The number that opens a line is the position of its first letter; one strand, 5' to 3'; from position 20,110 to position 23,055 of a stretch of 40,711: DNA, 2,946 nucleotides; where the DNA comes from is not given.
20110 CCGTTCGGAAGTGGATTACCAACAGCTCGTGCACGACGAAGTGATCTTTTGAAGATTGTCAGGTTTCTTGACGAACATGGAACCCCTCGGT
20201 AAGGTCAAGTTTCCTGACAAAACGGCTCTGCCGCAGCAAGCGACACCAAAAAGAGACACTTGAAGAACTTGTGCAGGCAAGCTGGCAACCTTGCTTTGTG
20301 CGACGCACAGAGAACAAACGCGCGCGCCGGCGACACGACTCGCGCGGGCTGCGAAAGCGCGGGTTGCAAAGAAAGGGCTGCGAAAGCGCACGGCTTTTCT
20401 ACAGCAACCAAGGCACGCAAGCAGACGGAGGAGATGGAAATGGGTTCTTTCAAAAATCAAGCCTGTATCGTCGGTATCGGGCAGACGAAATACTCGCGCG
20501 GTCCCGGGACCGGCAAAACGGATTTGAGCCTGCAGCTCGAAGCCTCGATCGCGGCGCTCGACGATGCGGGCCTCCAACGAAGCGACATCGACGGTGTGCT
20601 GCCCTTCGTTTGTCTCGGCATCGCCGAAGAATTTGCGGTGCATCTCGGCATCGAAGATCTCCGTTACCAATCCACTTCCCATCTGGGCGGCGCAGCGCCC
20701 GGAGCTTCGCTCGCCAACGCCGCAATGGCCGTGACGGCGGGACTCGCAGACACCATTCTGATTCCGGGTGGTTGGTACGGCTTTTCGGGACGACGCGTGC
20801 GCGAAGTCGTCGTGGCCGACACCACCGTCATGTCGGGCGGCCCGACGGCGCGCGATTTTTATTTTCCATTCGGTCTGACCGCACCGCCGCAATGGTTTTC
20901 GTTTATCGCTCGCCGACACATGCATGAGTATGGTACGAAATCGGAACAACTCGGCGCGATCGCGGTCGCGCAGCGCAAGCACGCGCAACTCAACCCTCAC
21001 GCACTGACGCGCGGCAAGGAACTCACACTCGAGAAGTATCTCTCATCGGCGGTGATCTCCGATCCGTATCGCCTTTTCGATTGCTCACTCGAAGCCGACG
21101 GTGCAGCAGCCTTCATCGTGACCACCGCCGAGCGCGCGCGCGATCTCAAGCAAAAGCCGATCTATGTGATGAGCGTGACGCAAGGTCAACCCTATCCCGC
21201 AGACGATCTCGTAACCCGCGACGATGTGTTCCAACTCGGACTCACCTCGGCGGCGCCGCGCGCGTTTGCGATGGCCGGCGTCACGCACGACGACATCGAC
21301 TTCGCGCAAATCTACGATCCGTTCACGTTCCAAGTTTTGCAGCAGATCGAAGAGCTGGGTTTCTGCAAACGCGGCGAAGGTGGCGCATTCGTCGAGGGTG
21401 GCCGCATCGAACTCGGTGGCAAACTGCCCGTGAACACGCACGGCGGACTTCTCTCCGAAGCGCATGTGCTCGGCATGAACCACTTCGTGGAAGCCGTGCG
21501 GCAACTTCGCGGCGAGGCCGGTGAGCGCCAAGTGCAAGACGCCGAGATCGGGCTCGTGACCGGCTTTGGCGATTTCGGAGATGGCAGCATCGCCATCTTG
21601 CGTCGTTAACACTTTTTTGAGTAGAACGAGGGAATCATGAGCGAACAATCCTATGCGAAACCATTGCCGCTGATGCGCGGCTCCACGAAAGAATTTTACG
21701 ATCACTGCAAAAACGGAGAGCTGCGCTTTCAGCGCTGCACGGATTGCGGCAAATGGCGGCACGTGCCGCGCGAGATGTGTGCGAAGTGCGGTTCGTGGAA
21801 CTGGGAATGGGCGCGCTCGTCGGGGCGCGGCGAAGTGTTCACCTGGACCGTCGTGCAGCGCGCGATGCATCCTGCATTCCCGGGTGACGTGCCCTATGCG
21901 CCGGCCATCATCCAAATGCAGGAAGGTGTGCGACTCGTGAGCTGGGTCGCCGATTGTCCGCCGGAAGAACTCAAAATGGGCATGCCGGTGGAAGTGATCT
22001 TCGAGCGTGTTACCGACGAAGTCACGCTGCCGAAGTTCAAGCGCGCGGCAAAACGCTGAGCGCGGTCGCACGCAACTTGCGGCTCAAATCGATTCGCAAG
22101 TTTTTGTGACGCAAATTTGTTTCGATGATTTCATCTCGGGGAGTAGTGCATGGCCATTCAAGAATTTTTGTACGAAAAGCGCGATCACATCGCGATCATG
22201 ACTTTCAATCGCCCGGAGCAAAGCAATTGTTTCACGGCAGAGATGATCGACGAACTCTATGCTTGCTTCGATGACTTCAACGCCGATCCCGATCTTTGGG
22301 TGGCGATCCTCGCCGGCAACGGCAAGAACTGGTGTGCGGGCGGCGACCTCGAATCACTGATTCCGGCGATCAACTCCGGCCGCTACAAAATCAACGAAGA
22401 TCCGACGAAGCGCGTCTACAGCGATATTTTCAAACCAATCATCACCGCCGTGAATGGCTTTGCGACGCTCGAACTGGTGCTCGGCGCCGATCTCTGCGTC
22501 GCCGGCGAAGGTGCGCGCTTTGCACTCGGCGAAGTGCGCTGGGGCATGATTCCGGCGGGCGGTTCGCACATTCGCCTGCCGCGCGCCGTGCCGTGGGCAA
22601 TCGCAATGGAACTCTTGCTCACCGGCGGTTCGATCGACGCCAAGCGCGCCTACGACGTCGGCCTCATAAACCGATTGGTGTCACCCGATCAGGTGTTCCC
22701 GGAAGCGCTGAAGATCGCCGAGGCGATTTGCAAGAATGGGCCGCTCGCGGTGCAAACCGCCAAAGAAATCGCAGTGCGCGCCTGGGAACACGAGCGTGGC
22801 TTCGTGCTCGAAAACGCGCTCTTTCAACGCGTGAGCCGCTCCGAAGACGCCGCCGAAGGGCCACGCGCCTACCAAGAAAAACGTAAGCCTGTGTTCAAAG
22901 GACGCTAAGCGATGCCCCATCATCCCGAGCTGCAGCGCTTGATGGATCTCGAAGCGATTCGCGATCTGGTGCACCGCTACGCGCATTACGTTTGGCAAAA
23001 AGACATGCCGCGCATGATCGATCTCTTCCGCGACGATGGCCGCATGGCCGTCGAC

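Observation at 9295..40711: Island-level view: a bbs-like but non-canonical CoA-thioester pathway with transferase-only activation and no visible dehydrogenases of classical beta-oxidation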

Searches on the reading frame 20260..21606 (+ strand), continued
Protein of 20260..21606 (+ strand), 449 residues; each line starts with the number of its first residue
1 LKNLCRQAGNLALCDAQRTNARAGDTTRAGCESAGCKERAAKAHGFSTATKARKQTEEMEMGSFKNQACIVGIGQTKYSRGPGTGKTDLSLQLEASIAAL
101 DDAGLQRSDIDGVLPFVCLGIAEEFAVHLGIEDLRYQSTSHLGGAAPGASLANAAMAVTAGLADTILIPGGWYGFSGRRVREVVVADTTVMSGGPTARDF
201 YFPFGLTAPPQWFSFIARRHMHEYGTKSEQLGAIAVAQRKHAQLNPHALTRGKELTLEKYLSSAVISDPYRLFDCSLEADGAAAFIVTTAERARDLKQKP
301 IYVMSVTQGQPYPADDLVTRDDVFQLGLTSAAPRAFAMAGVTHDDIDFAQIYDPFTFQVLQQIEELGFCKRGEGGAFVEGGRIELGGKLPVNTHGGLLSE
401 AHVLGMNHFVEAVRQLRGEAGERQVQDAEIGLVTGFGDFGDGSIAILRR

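Call 47: find_homologous_proteins(query=L010:10736-11746:+, max_evalue=1e-30)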
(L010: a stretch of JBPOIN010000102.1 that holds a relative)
Query L010:10736-11746:+ (337 aa): 522 proteins with E <= 1e-30 among 1935 candidates; the best 120 are listed.
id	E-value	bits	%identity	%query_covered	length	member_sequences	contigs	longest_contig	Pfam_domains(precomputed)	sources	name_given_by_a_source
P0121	6.5e-222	754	94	100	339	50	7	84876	PF04909.21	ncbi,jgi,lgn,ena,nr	ncbi:MAG: amidohydrolase [Sterolibacterium sp.]|jgi:predicted TIM-barrel fold metal-dependent hydrol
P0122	5.1e-196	669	85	96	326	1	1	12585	PF04909.21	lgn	-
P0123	2.5e-194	664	85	95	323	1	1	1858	PF04909.21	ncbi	-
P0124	2.1e-191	654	85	95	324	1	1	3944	PF04909.21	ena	-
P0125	2.7e-190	650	84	95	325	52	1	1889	PF04909.21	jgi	jgi:predicted TIM-barrel fold metal-dependent hydrolase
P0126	2.1e-189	647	82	95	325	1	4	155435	PF04909.21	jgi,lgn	-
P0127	2.6e-189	647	83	95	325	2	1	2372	PF04909.21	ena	-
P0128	2.6e-189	647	83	95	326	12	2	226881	PF04909.21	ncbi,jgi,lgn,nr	ncbi:MAG: amidohydrolase [Gammaproteobacteria bacterium]|nr:amidohydrolase [Gammaproteobacteria bact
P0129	5.1e-189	646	83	95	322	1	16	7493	PF04909.21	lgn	-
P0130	5.9e-189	646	83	95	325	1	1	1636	PF04909.21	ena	-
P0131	7.2e-189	646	83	95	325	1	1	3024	PF04909.21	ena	-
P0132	3.2e-188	644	83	95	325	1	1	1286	PF04909.21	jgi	jgi:predicted TIM-barrel fold metal-dependent hydrolase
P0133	3.3e-188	643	81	96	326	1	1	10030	PF04909.21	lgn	-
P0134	6.2e-188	643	83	95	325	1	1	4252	PF04909.21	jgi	jgi:predicted TIM-barrel fold metal-dependent hydrolase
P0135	1.6e-187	641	83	95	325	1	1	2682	PF04909.21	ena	-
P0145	2.3e-185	634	80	95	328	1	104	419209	PF04909.21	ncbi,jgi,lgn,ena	jgi:predicted TIM-barrel fold metal-dependent hydrolase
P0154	2.4e-183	627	80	96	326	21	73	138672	PF04909.21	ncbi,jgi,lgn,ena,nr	ncbi:MAG: amidohydrolase family protein [Betaproteobacteria bacterium]|nr:amidohydrolase family prot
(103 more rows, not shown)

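Call 48: list_cluster_members(proteins=[P0121])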
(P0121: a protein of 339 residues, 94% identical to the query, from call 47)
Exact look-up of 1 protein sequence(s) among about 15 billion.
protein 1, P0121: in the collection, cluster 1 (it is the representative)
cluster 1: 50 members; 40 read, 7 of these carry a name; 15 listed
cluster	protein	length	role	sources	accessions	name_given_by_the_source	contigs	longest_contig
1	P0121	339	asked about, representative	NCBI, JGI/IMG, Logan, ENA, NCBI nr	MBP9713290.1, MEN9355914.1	MAG: amidohydrolase [Sterolibacterium sp.] | predicted TIM-barrel fold metal-dependent hydrolase | amidohydrolase [Sterolibacterium sp.]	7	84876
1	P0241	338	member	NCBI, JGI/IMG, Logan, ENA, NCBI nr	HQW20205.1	MAG TPA: amidohydrolase family protein [Rhodocyclaceae bacterium] | amidohydrolase family protein [Rhodocyclaceae bacterium]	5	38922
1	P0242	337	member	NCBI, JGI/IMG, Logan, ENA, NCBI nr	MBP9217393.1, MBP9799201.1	MAG: amidohydrolase family protein [Sterolibacterium sp.] | amidohydrolase family protein [Sterolibacterium sp.]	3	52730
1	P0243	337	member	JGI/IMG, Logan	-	predicted TIM-barrel fold metal-dependent hydrolase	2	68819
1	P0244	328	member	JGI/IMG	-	predicted TIM-barrel fold metal-dependent hydrolase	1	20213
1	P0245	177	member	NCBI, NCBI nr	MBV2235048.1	MAG: amidohydrolase family protein, partial [Sterolibacterium sp.] | amidohydrolase family protein [Sterolibacterium sp.]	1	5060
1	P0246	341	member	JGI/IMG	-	predicted TIM-barrel fold metal-dependent hydrolase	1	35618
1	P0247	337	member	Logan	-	-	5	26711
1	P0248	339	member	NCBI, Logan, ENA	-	-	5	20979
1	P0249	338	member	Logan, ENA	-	-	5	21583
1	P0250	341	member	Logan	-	-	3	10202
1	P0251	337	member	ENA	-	-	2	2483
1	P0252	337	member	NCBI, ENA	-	-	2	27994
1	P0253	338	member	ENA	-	-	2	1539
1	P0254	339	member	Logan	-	-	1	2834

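Call 50: find_encoding_contigs(protein=P0121, flank=10000, max_places=3)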
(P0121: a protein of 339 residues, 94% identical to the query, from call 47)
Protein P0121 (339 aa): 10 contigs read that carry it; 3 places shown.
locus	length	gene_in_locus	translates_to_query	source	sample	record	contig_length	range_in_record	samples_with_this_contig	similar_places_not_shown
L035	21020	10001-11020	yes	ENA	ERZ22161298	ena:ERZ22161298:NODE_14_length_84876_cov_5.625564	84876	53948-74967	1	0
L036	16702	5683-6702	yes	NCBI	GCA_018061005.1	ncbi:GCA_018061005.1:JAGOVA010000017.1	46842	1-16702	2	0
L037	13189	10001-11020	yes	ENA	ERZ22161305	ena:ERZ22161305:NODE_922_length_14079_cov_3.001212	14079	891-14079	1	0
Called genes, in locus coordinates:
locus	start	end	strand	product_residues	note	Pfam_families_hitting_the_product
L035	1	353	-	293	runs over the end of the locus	PF03807:F420_oxidored, PF14748:P5CR_dimer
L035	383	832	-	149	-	PF13279:4HBT_2, PF03061:4HBT (weak)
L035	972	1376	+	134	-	-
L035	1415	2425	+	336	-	PF04240:Caroten_synth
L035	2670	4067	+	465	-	PF07044:DUF1329, PF17131:TP_0789-like (faint)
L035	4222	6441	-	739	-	PF07715:Plug, PF00593:TonB_dep_Rec_b-barrel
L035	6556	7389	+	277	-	PF00378:ECH_1, PF16113:ECH_2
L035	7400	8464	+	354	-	PF00724:Oxidored_FMN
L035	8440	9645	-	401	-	PF07690:MFS_1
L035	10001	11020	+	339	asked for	PF04909:Amidohydro_2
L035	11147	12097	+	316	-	PF00106:adh_short, PF08659:KR, PF13561:adh_short_C2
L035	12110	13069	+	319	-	PF01207:Dus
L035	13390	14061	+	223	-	PF07589:PEP_exosort_dom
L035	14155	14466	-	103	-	-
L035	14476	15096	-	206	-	PF00510:COX3 (weak)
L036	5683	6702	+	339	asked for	PF04909:Amidohydro_2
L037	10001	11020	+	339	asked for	PF04909:Amidohydro_2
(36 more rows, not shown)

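Call 51: find_encoding_contigs(protein=P0154, flank=10000, max_places=3)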
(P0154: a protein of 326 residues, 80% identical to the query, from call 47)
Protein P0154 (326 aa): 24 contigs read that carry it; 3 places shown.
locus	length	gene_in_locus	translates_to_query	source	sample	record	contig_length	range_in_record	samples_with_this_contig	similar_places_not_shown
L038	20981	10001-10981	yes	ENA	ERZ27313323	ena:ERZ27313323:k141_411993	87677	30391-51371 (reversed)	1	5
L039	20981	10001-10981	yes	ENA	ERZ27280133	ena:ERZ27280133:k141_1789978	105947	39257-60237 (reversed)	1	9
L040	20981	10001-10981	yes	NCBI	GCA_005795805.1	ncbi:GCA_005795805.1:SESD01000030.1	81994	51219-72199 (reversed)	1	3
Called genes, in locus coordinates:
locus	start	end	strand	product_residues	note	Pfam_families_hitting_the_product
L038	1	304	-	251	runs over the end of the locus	PF01996:F420_ligase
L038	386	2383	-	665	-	PF00724:Oxidored_FMN, PF07992:Pyr_redox_2, PF00070:Pyr_redox (weak), PF00890:FAD_binding_2 (weak), PF01134:GIDA (weak), PF01266:DAO (weak), PF12831:FAD_oxidored, PF13450:NAD_binding_8 (weak), +2 more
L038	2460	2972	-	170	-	PF04075:F420H2_quin_red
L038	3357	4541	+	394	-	PF02515:CoA_transf_3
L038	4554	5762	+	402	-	PF02515:CoA_transf_3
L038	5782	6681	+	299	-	PF00378:ECH_1, PF16113:ECH_2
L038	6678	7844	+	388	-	PF22691:Thiolase_C_1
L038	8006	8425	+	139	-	PF12172:zf-ChsH2, PF01796:OB_ChsH2_C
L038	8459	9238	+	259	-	PF00378:ECH_1, PF16113:ECH_2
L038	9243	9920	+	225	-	PF03807:F420_oxidored, PF03446:NAD_binding_2 (weak)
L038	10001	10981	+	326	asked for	PF04909:Amidohydro_2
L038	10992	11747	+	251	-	PF00106:adh_short, PF08659:KR, PF13561:adh_short_C2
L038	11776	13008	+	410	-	PF02515:CoA_transf_3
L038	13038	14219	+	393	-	PF02771:Acyl-CoA_dh_N, PF02770:Acyl-CoA_dh_M, PF11794:HpaB_N (faint), PF00441:Acyl-CoA_dh_1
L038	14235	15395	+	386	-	PF02515:CoA_transf_3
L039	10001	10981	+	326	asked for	PF04909:Amidohydro_2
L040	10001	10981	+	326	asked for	PF04909:Amidohydro_2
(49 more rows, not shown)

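Call 52: find_encoding_contigs(protein=P0128, flank=10000, max_places=2)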
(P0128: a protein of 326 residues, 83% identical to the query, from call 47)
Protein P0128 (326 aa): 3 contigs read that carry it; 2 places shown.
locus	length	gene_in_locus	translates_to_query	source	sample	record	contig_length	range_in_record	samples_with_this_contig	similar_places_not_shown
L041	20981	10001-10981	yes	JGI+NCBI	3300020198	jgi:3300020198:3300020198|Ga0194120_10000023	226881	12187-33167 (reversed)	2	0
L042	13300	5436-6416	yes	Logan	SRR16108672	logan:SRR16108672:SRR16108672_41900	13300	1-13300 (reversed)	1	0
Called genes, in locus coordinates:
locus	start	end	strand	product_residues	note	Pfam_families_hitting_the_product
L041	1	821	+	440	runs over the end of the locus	-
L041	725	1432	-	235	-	PF12797:Fer4_2 (weak), PF13187:Fer4_9 (weak), PF13247:Fer4_11, PF12838:Fer4_7, PF00037:Fer4 (weak), PF12797:Fer4_2 (weak), PF12837:Fer4_6 (weak), PF13237:Fer4_10 (weak), +6 more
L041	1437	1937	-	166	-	-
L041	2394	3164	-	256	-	PF03060:NMO, PF01070:FMN_dh (weak), PF00478:IMPDH (weak)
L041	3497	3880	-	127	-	PF01850:PIN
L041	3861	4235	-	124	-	PF22513:FitA-like_RHH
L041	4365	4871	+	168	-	PF03350:UPF0114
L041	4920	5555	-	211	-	PF13577:SnoaL_4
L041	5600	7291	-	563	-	PF00890:FAD_binding_2, PF01266:DAO, PF01946:Thi4 (weak), PF03486:HI0933_like (weak), PF07992:Pyr_redox_2 (faint), PF12831:FAD_oxidored, PF13450:NAD_binding_8 (weak)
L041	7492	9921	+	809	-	PF07715:Plug, PF00593:TonB_dep_Rec_b-barrel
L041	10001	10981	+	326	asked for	PF04909:Amidohydro_2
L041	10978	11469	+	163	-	PF13577:SnoaL_4, PF12680:SnoaL_2 (faint)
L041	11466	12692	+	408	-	PF02515:CoA_transf_3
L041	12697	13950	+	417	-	PF03137:OATP (faint), PF07690:MFS_1, PF00083:Sugar_tr (weak)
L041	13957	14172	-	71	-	PF11137:DUF2909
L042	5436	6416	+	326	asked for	PF04909:Amidohydro_2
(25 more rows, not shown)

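Call 53: find_encoding_contigs(protein=P0145, flank=10000, max_places=3)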
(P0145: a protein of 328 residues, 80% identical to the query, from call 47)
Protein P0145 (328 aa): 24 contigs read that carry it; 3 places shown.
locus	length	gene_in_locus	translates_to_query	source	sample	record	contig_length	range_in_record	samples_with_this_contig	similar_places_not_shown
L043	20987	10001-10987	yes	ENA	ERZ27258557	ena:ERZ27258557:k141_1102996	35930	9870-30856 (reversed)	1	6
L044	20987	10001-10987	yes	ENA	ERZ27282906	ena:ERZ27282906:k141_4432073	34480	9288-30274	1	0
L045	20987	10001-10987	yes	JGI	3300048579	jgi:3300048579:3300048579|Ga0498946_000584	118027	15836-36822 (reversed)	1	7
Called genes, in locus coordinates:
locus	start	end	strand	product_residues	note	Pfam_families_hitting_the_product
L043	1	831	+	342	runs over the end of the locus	PF00296:Bac_luciferase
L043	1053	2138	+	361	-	PF25917:BSH_RND, PF25973:BSH_CzcB (faint), PF25876:HH_MFP_RND, PF25944:Beta-barrel_RND, PF25967:RND-MFP_C, PF25989:YknX_C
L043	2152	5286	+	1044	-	PF00873:ACR_tran, PF03176:MMPL (weak)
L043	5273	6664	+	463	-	PF02321:OEP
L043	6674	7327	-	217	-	PF06240:COXG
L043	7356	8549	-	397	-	PF02771:Acyl-CoA_dh_N, PF02770:Acyl-CoA_dh_M, PF00441:Acyl-CoA_dh_1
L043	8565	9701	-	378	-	PF02771:Acyl-CoA_dh_N, PF00441:Acyl-CoA_dh_1, PF08028:Acyl-CoA_dh_2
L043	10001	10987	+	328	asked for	PF04909:Amidohydro_2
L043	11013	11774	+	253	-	PF00106:adh_short, PF08659:KR, PF13561:adh_short_C2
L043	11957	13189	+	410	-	PF02515:CoA_transf_3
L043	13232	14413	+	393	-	PF02771:Acyl-CoA_dh_N, PF02770:Acyl-CoA_dh_M, PF11794:HpaB_N (faint), PF00441:Acyl-CoA_dh_1, PF08028:Acyl-CoA_dh_2 (faint)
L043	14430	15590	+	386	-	PF02515:CoA_transf_3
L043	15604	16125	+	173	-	PF13452:FAS1_DH_region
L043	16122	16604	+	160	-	PF01575:MaoC_dehydratas (weak)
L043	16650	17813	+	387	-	PF02771:Acyl-CoA_dh_N, PF02770:Acyl-CoA_dh_M, PF00441:Acyl-CoA_dh_1, PF08028:Acyl-CoA_dh_2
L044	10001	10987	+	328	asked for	PF04909:Amidohydro_2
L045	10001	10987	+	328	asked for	PF04909:Amidohydro_2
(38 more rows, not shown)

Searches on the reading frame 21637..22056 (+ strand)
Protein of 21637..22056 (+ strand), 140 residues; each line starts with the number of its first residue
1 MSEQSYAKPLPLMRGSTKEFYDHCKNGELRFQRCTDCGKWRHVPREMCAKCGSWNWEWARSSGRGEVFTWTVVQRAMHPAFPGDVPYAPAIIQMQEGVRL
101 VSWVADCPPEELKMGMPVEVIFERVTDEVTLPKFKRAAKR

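Call 5: search_protein_families(library=pfam, proteins=[window:21637-22056:+])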
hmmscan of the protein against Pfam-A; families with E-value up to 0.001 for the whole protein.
window:21637-22056:+ (140 aa): 2 families
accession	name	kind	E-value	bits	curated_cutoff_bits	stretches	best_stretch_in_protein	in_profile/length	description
PF01796.24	OB_ChsH2_C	-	2.1e-21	76.1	27.1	1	58-122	1-64/65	ChsH2, C-terminal OB-fold domain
PF12172.15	zf-ChsH2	-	4.5e-11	42.8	23.2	1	23-53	3-33/37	ChsH2, rubredoxin-like zinc ribbon domain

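Call 18: search_protein_families(library=ncbifam, proteins=[window:21637-22056:+], max_evalue=0.00001)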
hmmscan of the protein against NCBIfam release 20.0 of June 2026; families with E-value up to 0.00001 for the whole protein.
window:21637-22056:+ (140 aa): 0 families

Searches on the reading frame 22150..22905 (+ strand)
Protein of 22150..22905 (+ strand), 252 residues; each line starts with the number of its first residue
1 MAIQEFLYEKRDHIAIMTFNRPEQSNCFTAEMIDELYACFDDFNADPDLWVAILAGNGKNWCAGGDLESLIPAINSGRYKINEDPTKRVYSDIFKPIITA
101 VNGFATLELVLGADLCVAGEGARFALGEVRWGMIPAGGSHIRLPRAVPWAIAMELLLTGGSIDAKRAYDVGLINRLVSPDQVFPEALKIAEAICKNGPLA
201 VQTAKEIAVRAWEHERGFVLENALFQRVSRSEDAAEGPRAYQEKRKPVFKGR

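Call 5: search_protein_families(library=pfam, proteins=[window:22150-22905:+])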
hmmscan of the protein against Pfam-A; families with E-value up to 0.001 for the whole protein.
window:22150-22905:+ (252 aa): 2 families
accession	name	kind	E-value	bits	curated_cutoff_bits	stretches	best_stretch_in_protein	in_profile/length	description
PF00378.25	ECH_1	-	3.1e-50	171.3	27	1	10-251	2-250/251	Enoyl-CoA hydratase/isomerase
PF16113.10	ECH_2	-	2.1e-23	83.8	27.2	1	15-181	2-176/335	Enoyl-CoA hydratase/isomerase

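Call 18: search_protein_families(library=ncbifam, proteins=[window:22150-22905:+], max_evalue=0.00001)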
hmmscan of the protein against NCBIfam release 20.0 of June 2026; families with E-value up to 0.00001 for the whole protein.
window:22150-22905:+ (252 aa): 69 families (the best 25 are shown)
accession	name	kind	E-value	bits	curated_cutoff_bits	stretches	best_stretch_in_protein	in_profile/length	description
NF051848.1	EnCoAHydtEchA19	equivalog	1.8e-73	247.3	400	1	7-252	3-258/258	enoyl-CoA hydratase EchA19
NF006100.0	PRK08252.1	subfamily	3e-63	213.8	282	1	4-252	3-254/254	crotonase/enoyl-CoA hydratase family protein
NF005864.0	PRK07799.1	equivalog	5.1e-60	202.9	316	1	5-252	9-266/266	crotonase/enoyl-CoA hydratase family protein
NF005126.0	PRK06563.1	subfamily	2.5e-56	190.9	261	1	6-252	9-263/263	crotonase/enoyl-CoA hydratase family protein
NF042430.2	EnCoAhydt_DpgD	equivalog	1.1e-52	179.1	400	1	8-251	1-257/258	enoyl-CoA-hydratase DpgD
NF006007.0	PRK08138.1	subfamily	5.5e-49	166.9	355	1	9-252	13-261/261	enoyl-CoA hydratase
NF007239.0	PRK09674.1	equivalog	4e-47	160.8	371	1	4-252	4-257/257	2,3-dehydroadipyl-CoA hydratase PaaF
NF004517.0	PRK05862.1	equivalog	1.9e-45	155.4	396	1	1-251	1-256/257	enoyl-CoA hydratase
NF004840.0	PRK06190.1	equivalog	6.8e-44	150.4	253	1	6-226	6-233/260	enoyl-CoA hydratase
NF005073.0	PRK06495.1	subfamily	3.1e-43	147.9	296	1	9-252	9-257/257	enoyl-CoA hydratase/isomerase family protein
NF006109.0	PRK08260.1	subfamily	1.2e-42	146.2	320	2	88-251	108-277/296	enoyl-CoA hydratase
NF005802.0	PRK07657.1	equivalog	2.2e-42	145.4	363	1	10-251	10-259/260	enoyl-CoA hydratase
NF004475.0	PRK05809.1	subfamily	2.7e-42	145.1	394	1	1-252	1-260/260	short-chain-enoyl-CoA hydratase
NF004634.0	PRK05980.1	equivalog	4.8e-42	144.1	375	1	7-251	6-262/263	crotonase/enoyl-CoA hydratase family protein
NF006699.0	PRK09245.1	subfamily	1e-40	139.7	354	1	6-252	5-266/266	crotonase/enoyl-CoA hydratase family protein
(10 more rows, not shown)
